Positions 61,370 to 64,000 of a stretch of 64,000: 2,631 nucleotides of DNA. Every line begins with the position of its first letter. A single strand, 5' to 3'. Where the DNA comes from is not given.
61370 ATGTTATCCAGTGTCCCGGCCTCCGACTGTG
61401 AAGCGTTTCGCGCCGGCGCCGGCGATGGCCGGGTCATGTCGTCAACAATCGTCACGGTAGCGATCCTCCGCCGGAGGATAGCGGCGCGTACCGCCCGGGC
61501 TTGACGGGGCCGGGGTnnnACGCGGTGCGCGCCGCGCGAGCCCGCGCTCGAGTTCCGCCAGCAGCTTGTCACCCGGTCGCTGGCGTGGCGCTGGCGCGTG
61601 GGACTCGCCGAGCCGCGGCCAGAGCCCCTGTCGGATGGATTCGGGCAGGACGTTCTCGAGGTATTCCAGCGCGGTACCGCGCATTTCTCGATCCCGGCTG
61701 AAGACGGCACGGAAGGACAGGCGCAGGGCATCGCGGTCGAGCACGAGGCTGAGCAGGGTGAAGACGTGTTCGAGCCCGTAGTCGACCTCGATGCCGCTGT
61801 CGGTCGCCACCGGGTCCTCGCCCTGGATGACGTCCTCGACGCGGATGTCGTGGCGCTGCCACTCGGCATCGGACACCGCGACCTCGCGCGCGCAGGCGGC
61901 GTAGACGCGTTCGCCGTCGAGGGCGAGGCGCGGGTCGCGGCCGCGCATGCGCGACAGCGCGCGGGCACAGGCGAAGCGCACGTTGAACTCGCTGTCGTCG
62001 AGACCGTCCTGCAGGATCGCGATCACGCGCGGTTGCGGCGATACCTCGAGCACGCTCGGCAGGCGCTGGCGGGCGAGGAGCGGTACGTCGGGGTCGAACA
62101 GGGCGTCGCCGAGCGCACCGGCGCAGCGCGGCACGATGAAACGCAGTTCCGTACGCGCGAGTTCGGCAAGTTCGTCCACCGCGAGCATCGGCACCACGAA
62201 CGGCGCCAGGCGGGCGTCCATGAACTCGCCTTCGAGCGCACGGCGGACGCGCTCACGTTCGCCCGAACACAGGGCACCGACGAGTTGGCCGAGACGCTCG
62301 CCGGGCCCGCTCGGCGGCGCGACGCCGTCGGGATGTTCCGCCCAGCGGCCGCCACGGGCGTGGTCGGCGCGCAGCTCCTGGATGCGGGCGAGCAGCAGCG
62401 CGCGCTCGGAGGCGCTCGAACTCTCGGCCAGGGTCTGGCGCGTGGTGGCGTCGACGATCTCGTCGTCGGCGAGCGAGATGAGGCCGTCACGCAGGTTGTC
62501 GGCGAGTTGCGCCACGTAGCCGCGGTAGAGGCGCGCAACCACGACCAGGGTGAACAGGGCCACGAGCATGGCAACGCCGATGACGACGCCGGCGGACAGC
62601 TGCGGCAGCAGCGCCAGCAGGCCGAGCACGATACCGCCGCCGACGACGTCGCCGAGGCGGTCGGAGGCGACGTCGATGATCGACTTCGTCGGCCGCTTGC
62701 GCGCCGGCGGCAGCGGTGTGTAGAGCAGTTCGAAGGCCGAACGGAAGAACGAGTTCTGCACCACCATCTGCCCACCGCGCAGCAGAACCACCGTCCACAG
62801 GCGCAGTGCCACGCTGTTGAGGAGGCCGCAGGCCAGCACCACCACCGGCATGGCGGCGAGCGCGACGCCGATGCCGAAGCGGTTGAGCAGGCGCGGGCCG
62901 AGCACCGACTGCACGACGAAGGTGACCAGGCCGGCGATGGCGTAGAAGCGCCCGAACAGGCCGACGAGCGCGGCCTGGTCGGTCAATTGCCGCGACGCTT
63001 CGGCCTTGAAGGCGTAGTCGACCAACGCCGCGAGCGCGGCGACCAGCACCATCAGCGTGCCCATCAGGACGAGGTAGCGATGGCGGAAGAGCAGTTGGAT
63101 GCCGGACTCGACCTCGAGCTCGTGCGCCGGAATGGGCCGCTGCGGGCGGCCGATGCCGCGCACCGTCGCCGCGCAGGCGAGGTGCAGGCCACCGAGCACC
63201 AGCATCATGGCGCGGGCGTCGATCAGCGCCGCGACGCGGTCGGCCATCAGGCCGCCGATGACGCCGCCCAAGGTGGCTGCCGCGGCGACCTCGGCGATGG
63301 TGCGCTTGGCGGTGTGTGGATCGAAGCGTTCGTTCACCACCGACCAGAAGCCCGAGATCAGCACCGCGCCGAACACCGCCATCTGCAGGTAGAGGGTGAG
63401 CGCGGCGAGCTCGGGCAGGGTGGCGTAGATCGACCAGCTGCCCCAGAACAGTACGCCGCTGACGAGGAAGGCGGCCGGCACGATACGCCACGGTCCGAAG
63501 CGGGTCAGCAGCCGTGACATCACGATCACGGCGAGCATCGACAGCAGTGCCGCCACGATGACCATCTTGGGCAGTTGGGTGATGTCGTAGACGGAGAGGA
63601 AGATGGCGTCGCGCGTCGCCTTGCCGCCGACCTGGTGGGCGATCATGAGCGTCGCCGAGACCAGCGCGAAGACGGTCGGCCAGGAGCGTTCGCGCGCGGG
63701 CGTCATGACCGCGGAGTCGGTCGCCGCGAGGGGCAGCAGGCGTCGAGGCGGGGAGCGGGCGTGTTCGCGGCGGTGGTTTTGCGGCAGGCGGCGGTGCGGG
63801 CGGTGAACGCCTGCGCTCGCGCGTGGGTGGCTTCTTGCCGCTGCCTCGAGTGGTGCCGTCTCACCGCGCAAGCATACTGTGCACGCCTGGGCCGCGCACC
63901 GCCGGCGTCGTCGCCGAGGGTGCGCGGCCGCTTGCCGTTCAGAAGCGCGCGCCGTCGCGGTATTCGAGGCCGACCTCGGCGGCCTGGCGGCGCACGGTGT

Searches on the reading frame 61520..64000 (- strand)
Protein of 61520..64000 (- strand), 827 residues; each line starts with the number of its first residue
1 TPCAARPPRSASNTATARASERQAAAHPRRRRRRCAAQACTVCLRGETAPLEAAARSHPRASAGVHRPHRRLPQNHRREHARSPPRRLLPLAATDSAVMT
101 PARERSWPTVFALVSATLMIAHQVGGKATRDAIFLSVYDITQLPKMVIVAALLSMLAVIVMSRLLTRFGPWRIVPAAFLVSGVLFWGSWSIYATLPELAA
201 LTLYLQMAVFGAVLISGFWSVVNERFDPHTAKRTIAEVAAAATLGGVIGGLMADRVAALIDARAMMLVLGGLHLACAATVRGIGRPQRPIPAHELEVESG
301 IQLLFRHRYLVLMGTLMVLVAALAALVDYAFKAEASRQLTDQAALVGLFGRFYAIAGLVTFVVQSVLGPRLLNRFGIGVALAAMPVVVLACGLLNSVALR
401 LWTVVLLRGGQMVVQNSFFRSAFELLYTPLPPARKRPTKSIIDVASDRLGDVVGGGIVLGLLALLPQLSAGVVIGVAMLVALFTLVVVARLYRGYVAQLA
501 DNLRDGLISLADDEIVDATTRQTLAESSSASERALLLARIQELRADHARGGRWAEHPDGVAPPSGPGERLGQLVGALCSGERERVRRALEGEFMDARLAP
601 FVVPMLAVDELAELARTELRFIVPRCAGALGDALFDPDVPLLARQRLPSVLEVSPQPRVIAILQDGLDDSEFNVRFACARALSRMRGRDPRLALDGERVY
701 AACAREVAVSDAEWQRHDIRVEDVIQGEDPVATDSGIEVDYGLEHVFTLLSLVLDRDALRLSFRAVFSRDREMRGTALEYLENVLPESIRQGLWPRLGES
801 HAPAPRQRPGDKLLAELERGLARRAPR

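Call 35: search_protein_families(library=pfam, proteins=[window:61520-64000:-], max_evalue=0.0001)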
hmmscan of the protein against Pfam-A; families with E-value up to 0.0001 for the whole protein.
window:61520-64000:- (827 aa): 2 families
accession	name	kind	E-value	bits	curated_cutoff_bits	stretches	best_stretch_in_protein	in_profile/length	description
PF03219.20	TLC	-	3e-10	40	21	1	294-394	268-367/491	TLC ATP/ADP transporter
PF07690.21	MFS_1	-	1.7e-08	34.2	33.4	1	146-422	37-319/347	Major Facilitator Superfamily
